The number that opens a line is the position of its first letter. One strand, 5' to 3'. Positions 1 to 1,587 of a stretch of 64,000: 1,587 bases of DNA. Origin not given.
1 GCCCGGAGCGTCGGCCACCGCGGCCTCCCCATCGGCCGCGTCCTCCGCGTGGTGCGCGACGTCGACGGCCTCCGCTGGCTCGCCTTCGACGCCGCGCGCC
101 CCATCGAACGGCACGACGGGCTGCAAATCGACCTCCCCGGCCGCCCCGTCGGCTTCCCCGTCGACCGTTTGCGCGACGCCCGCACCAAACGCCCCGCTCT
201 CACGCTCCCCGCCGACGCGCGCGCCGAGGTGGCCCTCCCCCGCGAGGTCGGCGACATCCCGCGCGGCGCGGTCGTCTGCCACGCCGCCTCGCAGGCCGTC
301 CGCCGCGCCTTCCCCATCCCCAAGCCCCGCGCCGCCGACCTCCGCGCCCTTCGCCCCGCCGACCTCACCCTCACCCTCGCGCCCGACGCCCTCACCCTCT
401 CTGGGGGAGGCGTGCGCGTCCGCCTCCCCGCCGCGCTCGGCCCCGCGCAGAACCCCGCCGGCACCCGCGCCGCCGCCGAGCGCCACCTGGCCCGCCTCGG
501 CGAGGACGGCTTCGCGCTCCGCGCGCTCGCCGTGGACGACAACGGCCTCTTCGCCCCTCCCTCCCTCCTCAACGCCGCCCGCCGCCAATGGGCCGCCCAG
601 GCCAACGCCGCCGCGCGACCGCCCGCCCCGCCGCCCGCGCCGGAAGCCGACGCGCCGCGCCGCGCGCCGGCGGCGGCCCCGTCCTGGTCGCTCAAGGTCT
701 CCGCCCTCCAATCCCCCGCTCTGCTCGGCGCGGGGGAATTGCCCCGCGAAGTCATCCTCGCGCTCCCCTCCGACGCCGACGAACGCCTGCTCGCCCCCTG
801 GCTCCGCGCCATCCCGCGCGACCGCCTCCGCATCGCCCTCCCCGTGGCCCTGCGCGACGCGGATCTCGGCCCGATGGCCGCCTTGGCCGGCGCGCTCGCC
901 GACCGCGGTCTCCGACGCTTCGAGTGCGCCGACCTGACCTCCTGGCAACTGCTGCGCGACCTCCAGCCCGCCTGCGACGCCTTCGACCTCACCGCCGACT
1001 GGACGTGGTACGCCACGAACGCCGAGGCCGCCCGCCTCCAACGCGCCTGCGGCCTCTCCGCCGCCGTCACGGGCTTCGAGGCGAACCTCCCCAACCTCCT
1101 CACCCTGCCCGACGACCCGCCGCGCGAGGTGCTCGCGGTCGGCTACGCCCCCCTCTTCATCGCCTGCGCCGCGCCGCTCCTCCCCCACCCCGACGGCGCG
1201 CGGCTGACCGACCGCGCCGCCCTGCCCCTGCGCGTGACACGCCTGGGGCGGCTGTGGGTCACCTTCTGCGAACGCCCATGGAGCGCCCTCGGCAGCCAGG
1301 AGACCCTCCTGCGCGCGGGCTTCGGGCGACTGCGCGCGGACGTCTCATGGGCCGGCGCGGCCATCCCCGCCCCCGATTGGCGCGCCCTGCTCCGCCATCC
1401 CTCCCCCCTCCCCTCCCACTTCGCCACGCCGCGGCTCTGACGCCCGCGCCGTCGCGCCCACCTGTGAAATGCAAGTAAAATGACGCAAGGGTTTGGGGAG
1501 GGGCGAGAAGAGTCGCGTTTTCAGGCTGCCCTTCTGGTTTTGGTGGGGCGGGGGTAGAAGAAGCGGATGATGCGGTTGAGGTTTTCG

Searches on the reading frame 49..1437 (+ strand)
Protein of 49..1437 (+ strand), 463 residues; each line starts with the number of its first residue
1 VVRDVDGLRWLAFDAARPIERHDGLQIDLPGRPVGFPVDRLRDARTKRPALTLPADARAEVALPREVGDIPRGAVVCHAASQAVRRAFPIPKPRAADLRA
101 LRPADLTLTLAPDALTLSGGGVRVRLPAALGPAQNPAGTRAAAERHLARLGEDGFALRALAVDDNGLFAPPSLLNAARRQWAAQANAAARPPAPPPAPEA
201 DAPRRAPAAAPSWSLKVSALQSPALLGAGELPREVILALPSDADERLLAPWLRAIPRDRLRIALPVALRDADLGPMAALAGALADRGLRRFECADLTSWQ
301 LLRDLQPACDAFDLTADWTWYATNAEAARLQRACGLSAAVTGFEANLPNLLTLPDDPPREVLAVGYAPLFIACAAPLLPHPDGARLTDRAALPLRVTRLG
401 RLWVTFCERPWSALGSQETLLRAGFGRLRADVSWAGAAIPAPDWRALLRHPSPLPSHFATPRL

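Call 68: search_protein_families(library=pfam, proteins=[window:49-1437:+], max_evalue=0.00001)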
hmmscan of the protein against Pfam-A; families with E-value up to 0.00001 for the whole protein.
window:49-1437:+ (463 aa): 1 family
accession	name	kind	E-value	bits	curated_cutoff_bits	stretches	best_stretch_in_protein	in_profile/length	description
PF12392.13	DUF3656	-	2.7e-09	38.1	22.1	1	114-187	48-106/109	Collagenase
